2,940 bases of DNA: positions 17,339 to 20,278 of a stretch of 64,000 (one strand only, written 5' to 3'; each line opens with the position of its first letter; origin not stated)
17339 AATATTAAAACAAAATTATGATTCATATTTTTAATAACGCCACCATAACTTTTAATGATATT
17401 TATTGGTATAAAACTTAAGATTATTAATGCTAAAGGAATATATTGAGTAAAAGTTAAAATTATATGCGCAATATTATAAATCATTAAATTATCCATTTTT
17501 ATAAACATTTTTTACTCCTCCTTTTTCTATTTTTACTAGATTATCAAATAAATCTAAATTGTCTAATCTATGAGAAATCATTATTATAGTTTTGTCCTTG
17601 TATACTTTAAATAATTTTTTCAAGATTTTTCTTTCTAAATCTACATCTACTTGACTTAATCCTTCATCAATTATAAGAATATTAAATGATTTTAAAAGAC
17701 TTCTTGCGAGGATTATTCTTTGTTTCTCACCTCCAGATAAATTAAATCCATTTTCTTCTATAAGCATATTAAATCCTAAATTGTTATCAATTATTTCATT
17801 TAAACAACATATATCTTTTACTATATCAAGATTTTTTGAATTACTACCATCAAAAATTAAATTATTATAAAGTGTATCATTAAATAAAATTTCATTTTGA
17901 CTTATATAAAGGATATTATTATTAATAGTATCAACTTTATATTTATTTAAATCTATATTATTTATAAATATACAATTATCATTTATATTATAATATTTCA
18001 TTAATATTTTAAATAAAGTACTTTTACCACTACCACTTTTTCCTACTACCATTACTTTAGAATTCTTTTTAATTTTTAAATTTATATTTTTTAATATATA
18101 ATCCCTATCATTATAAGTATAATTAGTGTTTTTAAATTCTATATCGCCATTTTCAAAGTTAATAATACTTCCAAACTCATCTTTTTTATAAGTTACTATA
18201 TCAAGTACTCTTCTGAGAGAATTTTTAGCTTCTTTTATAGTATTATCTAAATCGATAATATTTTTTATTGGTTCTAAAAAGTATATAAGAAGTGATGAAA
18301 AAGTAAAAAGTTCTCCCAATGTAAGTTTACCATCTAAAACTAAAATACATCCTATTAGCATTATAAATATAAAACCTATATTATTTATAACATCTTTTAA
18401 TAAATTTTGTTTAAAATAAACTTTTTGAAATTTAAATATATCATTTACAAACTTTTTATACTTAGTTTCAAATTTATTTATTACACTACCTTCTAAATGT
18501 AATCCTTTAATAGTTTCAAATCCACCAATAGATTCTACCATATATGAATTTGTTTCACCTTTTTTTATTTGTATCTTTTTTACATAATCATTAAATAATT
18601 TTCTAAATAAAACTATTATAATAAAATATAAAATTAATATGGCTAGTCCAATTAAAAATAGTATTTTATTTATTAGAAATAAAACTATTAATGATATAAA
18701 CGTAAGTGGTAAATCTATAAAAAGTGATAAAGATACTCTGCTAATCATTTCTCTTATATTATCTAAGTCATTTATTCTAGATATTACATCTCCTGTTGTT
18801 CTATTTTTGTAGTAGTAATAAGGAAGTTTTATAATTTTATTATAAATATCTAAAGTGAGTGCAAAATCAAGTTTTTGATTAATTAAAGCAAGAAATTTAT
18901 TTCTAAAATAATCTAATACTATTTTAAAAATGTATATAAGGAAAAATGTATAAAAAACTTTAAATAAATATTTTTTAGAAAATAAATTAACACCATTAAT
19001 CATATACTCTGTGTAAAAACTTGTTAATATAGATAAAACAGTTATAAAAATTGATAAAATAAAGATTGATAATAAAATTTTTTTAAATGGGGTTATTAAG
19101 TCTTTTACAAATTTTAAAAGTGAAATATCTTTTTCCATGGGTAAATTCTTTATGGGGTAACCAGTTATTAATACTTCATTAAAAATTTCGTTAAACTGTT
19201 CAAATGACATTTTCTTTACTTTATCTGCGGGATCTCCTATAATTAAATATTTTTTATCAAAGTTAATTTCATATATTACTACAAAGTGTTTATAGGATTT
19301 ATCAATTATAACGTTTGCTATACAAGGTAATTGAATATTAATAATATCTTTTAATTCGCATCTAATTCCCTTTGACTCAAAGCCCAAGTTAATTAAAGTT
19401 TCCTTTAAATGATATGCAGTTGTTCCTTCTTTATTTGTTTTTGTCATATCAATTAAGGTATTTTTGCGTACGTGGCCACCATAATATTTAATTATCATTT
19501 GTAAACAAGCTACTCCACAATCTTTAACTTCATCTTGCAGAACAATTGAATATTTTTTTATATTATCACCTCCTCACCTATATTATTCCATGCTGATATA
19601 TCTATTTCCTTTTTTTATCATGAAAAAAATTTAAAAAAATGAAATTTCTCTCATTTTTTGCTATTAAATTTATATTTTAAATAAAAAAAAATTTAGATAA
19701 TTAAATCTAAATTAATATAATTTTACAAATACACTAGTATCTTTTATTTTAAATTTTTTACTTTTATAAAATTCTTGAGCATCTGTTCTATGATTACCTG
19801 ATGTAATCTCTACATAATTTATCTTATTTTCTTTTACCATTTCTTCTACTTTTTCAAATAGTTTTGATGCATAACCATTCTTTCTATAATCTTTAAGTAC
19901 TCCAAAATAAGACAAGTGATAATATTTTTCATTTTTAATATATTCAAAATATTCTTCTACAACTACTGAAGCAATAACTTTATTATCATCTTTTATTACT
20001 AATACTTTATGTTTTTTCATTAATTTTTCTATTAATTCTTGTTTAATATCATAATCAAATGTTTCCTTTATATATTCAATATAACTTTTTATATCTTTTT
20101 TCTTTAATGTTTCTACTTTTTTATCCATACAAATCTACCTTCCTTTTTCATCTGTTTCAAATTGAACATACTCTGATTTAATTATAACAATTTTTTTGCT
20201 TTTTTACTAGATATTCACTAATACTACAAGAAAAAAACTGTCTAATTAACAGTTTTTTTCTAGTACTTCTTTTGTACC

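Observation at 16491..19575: Unannotated double-glycine bacteriocin operon: C39-ABC exporter, mini accessory protein, three GG-leader peptides, small TM ORF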

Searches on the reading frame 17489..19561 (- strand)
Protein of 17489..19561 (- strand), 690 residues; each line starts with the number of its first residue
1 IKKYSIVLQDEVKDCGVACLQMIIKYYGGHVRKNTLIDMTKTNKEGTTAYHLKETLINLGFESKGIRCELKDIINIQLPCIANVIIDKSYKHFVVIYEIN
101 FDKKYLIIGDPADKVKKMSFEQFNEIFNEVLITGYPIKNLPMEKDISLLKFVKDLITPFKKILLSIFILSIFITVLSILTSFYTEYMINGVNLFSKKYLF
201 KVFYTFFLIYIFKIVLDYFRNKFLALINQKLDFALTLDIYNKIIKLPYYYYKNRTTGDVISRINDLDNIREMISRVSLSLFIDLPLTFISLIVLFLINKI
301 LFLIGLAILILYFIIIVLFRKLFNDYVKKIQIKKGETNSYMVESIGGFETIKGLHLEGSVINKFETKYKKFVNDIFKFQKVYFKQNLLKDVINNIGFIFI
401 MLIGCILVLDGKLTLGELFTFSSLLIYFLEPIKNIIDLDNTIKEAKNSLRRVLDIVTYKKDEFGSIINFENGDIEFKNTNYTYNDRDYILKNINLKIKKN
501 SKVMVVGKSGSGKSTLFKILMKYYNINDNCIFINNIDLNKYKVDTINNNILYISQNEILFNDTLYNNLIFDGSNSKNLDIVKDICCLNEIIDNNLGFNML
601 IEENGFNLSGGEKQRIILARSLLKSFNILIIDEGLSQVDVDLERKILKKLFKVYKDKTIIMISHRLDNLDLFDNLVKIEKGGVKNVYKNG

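Call 4: search_protein_families(library=pfam, proteins=[window:17489-19498:-], max_evalue=1)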
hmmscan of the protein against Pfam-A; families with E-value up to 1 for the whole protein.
window:17489-19498:- (669 aa): 27 families (the best 25 are shown)
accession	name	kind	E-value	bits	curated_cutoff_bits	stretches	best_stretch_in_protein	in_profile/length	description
PF00664.28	ABC_membrane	-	6.1e-41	141.3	28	1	144-410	3-273/274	ABC transporter transmembrane region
PF03412.21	Peptidase_C39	-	8.1e-24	84.4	22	1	1-112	20-127/133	Peptidase C39 family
PF00005.33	ABC_tran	-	2e-22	80.7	25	1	469-613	1-135/137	ABC transporter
PF20720.3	nSTAND3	-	7.5e-06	26.2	27.2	1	473-532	11-71/155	Novel STAND NTPase 3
PF13555.12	AAA_29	-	0.0021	18.2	27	1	474-496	17-39/61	P-loop containing region of AAA domain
PF12775.13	AAA_7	-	0.0046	17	25.8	1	472-506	26-60/181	P-loop containing dynein motor region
PF13238.12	AAA_18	-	0.0069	17.3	29.4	1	482-529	1-50/128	AAA domain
PF05673.19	DUF815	-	0.0083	15.7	23.8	1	466-542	38-115/249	Protein of unknown function (DUF815)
PF25201.1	nSTAND6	-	0.011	16.2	27.7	1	465-507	4-46/148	Novel STAND NTPase 6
PF13401.12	AAA_22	-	0.012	16.4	27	1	482-530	8-55/130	AAA domain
PF20703.3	nSTAND1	-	0.018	15.1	27.1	1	462-496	16-50/379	Novel STAND NTPase 1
PF02463.25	SMC_N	-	0.018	14.9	40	1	502-659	103-213/220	RecF/RecN/SMC N terminal domain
PF06414.18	Zeta_toxin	-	0.019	14.8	22.3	1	477-516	14-53/199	Zeta toxin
PF03193.22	RsgA_GTPase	-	0.025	14.8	30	1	469-501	97-128/174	RsgA GTPase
PF13173.12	AAA_14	-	0.029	14.8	27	1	482-530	5-51/129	AAA domain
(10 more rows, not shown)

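Call 9: search_protein_families(library=ncbifam, proteins=[window:17489-19561:-], max_evalue=1)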
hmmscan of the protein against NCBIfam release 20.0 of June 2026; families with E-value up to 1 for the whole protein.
window:17489-19561:- (690 aa): 186 families (the best 25 are shown)
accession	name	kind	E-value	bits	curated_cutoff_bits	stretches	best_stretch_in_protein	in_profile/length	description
TIGR01193.1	bacteriocin_ABC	subfamily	5e-128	428.6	523.85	1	12-683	4-686/708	peptide cleavage/export ABC transporter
TIGR03796.1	NHLM_micro_ABC1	equivalog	1.6e-103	347.3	853.3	1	5-684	3-690/710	NHLP family bacteriocin export ABC transporter peptidase/permease/ATPase subunit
TIGR03375.1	type_I_sec_LssB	subfamily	9.5e-96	321.6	693.1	1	18-683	5-679/696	type I secretion system permease/ATPase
TIGR01846.1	type_I_sec_HlyB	subfamily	2.8e-93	313.4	725.55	1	16-683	1-669/694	type I secretion system permease/ATPase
NF045998.1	cleave_ABC_plasm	equivalog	3.3e-89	299.9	500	1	9-665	2-660/673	Mbov_0121 family peptidase domain-containing ABC transporter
TIGR02203.1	MsbA_lipidA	equivalog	2.8e-71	240.7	602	1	157-682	10-545/572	lipid A export permease/ATP-binding protein MsbA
NF008381.0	PRK11176.1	equivalog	2.9e-60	204.3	867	1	152-684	16-557/582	lipid A ABC transporter ATP-binding protein/permease MsbA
NF052233.1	CphA_assoc_ABC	equivalog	4e-60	204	880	1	147-686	171-723/766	cyanophycin metabolism-associated ABC transporter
NF045513.1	HepA_fam_ABC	equivalog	8.3e-60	202.8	725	1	183-683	78-586/610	heterocyst formation ABC transporter subunit HepA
TIGR03797.1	NHLM_micro_ABC2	equivalog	2.9e-59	201.3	709.4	1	142-683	117-662/686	NHLP bacteriocin export ABC transporter permease/ATPase subunit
TIGR01842.1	type_I_sec_PrtD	subfamily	2.9e-58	197.7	510.15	1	157-685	2-533/544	type I secretion system permease/ATPase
TIGR02204.1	MsbA_rel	hypoth_equivalog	8.5e-58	196.4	780.4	1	145-683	2-552/576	ABC transporter, permease/ATP-binding protein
TIGR00958.1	3a01208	subfamily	3.9e-55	187.4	874.6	1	155-685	155-693/711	antigen peptide transporter 2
NF008364.0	PRK11160.1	equivalog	1.4e-54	185.7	630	1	235-684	95-553/575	heme ABC transporter ATP-binding protein/permease CydC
NF008056.1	PRK10790.1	equivalog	3.8e-51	174.3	746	1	151-682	17-551/584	SmdB family multidrug efflux ABC transporter permease/ATP-binding protein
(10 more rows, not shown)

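Call 13: find_related_loci(query=window:17489-19561:-, collection=genome_contigs, flank=6000)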
Query window:17489-19561:- (690 aa) in genome_contigs; peptide patterns used: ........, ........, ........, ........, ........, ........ (x = any residue, [..] = any of these).
101 stretches matched a pattern; 15 encode a relative of the query (tblastn E <= 1e-3); 15 distinct loci.
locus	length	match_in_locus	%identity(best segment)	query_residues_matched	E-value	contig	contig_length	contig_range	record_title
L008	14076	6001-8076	73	1-690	0e+0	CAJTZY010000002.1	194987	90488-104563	MAG TPA_asm: uncultured Bacilli bacterium isolate MGBC122614 genome assembly, contig: MGBC122614.2, whole genome shotgun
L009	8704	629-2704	81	1-690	0e+0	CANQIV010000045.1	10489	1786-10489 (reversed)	MAG: uncultured Bacilli bacterium isolate Lapin-027__bin54 genome assembly, contig: Lapin-027__NODE_6440_length_10489_co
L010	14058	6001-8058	64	3-686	0e+0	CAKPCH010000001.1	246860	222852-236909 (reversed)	MAG: uncultured Bacilli bacterium isolate REFINED_METABAT215_TOP10_CONTIGS_1500_ASSEMBLY_K77_MERGED__Hadza_MoBio_hadza-I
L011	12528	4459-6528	69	1-688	0e+0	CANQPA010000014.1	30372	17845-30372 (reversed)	MAG: uncultured Bacilli bacterium isolate Lapin-032__bin42 genome assembly, contig: Lapin-032__NODE_2425_length_30372_co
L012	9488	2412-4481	54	2-690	0e+0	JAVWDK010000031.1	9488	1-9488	MAG: Bacilli bacterium isolate CGS10Y4-bin82 NODE_6530_length_9488_cov_5.575533, whole genome shotgun sequence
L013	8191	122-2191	50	1-689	0e+0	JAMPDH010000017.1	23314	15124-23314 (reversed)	MAG: Clostridium sp. isolate NALB_7821b_8 Scaffold_#17__SCF_017___23314_bp, whole genome shotgun sequence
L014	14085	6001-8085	50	1-689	0e+0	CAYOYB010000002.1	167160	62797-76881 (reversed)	MAG TPA_asm: uncultured Muribaculaceae bacterium isolate SRP199465_co1_408 genome assembly, contig: NODE_69_length_16716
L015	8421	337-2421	49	1-689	0e+0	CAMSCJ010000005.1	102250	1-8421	MAG TPA_asm: uncultured Tenericutes bacterium isolate ERR9465718_bin.35_metawrap_v1.3_MAG genome assembly, contig: NODE.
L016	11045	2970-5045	72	1-690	0e+0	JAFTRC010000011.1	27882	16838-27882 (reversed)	MAG: Bacilli bacterium isolate RGIG4073 Roe_deer_Cecum.Co__c425760, whole genome shotgun sequence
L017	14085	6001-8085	49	1-689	3e-172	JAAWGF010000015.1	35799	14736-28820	MAG: Bacilli bacterium isolate ABMPRH_31_1_2 SL341417_scaffold_3235, whole genome shotgun sequence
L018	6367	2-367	73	570-690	2e-44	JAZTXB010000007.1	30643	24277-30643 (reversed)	MAG: Bacilli bacterium isolate T1900045331_YK20190020.MAGScoT_cleanbin_000028 SGB_6528_k141_2150349, whole genome shotgu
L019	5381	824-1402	31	489-681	4e-17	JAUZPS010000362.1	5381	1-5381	MAG: Bacillota bacterium isolate bin150(14d) FHPBLPLK_362, whole genome shotgun sequence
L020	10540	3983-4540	28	483-664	1e-14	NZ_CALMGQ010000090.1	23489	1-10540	MAG: uncultured Cytophaga sp. isolate SRR5676475_bin.23_CONCOCT_v1.1_MAG ERZ724508.654, whole genome shotgun sequence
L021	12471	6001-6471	23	482-639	3e-8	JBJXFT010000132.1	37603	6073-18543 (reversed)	MAG: Saprospiraceae bacterium isolate F1F2.bin.416 k127_1158489, whole genome shotgun sequence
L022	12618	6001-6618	24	474-681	5e-8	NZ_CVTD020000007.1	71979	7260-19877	Herbinix hemicellulosilytica isolate T3/55T, whole genome shotgun sequence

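Call 48: search_solved_structures(query=window:17489-19561:-, max_evalue=1e-20, show_alignments=1)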
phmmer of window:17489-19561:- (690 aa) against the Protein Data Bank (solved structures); distinct sequences matched with E-value up to 1e-20: 249 (the best 60 are shown).
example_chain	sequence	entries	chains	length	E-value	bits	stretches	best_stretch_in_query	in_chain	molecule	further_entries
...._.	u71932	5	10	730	2.1e-111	377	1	2-681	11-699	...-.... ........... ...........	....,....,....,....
8vp3_A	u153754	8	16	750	2.3e-111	376.9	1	2-681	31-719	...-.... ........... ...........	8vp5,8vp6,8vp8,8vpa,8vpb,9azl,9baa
4s0f_A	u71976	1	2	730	5e-111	375.8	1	2-681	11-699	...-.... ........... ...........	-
6v9z_A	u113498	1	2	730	3.6e-110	373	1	2-681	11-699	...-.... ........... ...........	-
8vp9_A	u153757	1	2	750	2.6e-108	366.8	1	2-681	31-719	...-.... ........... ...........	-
8hf7_A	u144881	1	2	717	3.6e-95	323.4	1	11-683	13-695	Competence factor transporting ATP-binding protein/permease ComA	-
8hf4_A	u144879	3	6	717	7.3e-95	322.4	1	11-683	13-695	Transport/processing ATP-binding protein ComA | Competence factor transporting ATP-binding protein/permease ComA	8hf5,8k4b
8hf6_A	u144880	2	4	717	1.7e-94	321.1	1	11-683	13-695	Competence factor transporting ATP-binding protein/permease ComA | Transport/processing ATP-binding protein ComA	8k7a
8vow_A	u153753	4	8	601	1.6e-84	288.2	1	149-681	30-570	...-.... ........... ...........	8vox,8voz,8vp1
7zk9_A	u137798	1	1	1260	7.3e-64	220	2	192-685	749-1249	ATP-dependent translocase ABCB1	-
7zk8_A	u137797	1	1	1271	7.5e-64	219.9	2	192-685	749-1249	ATP-dependent translocase ABCB1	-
7zka_A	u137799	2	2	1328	1.1e-63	219.3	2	192-685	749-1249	ATP-dependent translocase ABCB1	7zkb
6qee_A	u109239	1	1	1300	1.3e-63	219.1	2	214-678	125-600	ABCB1HM-EQ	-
6fn1_A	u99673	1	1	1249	1.4e-63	219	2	192-685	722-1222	Human-mouse chimeric ABCB1 (ABCBHM)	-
6fn4_A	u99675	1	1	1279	1.6e-63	218.9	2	192-685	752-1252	Apo form of Human-mouse chimeric ABCB1 (ABCB1HM) in complex with Antigen binding fragment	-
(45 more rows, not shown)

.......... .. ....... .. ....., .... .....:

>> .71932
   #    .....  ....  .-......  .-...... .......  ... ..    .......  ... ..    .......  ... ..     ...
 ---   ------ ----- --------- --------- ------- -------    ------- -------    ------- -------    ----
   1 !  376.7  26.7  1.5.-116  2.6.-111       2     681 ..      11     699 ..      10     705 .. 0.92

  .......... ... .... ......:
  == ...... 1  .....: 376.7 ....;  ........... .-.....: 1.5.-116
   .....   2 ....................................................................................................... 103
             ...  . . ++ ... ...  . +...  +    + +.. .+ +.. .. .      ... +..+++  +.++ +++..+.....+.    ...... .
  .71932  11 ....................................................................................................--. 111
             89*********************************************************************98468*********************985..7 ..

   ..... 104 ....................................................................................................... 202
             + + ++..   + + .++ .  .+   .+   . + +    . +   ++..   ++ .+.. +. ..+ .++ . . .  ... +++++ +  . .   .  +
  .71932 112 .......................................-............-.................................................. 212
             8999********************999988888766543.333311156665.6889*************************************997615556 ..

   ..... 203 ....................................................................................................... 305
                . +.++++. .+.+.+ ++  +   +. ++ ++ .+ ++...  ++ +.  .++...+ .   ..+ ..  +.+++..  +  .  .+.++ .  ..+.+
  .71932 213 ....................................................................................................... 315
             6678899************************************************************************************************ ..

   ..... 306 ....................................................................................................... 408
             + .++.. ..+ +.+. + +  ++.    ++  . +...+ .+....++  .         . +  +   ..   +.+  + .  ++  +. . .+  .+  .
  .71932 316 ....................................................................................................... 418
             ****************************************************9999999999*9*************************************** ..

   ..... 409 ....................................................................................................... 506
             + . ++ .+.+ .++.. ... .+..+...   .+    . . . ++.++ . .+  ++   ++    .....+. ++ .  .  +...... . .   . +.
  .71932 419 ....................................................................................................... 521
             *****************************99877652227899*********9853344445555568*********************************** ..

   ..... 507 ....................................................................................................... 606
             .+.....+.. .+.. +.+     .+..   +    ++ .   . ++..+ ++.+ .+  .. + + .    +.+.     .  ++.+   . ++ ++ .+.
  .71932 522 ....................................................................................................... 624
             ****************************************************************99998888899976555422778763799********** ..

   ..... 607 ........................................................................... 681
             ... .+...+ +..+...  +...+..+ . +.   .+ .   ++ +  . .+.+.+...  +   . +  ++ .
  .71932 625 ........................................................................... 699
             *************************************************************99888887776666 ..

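Call 68: search_protein_families(library=ncbifam, proteins=[L010:8060-8482:+, L016:5029-5463:+, L011:6518-6955:+, L013:2190-2627:+, L014:8072-8518:+, L008:8045-8494:+], max_evalue=0.1)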
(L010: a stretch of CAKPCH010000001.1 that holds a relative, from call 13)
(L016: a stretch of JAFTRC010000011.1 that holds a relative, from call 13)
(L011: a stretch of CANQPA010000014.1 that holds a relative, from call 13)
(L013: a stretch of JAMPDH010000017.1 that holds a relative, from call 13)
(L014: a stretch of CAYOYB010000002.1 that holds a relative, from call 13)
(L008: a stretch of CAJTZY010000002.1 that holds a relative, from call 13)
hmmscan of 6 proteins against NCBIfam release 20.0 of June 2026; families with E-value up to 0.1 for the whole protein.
L010:8060-8482:+ (141 aa): 1 family
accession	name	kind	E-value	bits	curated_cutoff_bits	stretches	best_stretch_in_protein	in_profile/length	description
NF045999.1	MAG1140_fam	equivalog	0.094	12.9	35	0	18-131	4-124/126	MAG1140 family protein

L016:5029-5463:+ (145 aa): 1 family
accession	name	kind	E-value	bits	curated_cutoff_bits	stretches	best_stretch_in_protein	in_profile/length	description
NF045999.1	MAG1140_fam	equivalog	2.3e-06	27.8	35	1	23-137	5-126/126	MAG1140 family protein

L011:6518-6955:+ (146 aa): 1 family
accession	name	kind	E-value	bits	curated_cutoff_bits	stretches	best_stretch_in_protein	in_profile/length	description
NF045999.1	MAG1140_fam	equivalog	3.3e-09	37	35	1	23-138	4-126/126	MAG1140 family protein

L013:2190-2627:+ (146 aa): 1 family
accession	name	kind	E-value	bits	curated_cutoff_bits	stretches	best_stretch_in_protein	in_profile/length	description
NF040843.1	SE2200_fam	equivalog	0.082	13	30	0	35-50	8-23/33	SE2200 family small protein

L014:8072-8518:+ (149 aa): 3 families
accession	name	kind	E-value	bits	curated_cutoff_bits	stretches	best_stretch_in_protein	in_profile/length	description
NF045999.1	MAG1140_fam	equivalog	0.0015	18.7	35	1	26-141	8-125/126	MAG1140 family protein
NF047690.1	LIC20036_fam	subfamily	0.041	13.7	250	1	31-99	5-69/195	LIC20036 family protein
NF010723.1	PRK14125.1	equivalog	0.042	13.8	60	1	25-68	2-45/87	cell division suppressor protein YneA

L008:8045-8494:+ (150 aa): 2 families
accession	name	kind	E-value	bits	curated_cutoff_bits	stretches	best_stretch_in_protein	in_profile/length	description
NF045999.1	MAG1140_fam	equivalog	0.0089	16.2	35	1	29-141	6-125/126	MAG1140 family protein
TIGR00859.1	ENaC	subfamily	0.042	12.4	428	1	11-70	11-70/596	sodium channel transporter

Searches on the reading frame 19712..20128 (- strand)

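Call 4: search_protein_families(library=pfam, proteins=[window:19712-20128:-], max_evalue=1)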
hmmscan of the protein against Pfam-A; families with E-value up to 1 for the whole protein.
window:19712-20128:- (138 aa): 12 families
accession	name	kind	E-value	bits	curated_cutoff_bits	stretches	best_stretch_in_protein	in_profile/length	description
PF00583.31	Acetyltransf_1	-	9.7e-13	48.9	20.7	1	31-122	27-113/116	Acetyltransferase (GNAT) family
PF13508.13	Acetyltransf_7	-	1.6e-10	41.6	27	1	39-127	2-83/84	Acetyltransferase (GNAT) domain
PF13673.13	Acetyltransf_10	-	2.1e-09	37.9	23.6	1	22-127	11-108/128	Acetyltransferase (GNAT) domain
PF13527.13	Acetyltransf_9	-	1.8e-08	34.9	25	1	5-106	2-109/127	Acetyltransferase (GNAT) domain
PF08445.16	FR47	-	0.021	15.3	22.1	1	70-134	22-85/86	FR47-like protein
PF23209.2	IDM1_C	-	0.028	14.9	33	1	42-109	35-97/140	Increased DNA methylation 1, C-terminal domain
PF14542.12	Acetyltransf_CG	-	0.032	14.8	30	1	61-103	15-58/80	GCN5-related N-acetyl-transferase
PF12641.12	Flavodoxin_3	-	0.053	13.8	27.5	1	53-123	55-123/160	Flavodoxin domain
PF18121.7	TFA2_Winged_2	-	0.43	10.8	26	1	31-50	32-54/60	TFA2 Winged helix domain 2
PF00170.26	bZIP_1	-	0.54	10.8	27.6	0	82-102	23-43/64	bZIP transcription factor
PF16805.11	Trans_coact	-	0.73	10.2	25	0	90-108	8-26/73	Phage late-transcription coactivator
PF15730.10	DUF4680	-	0.84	10.4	27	1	22-73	85-136/144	Domain of unknown function (DUF4680)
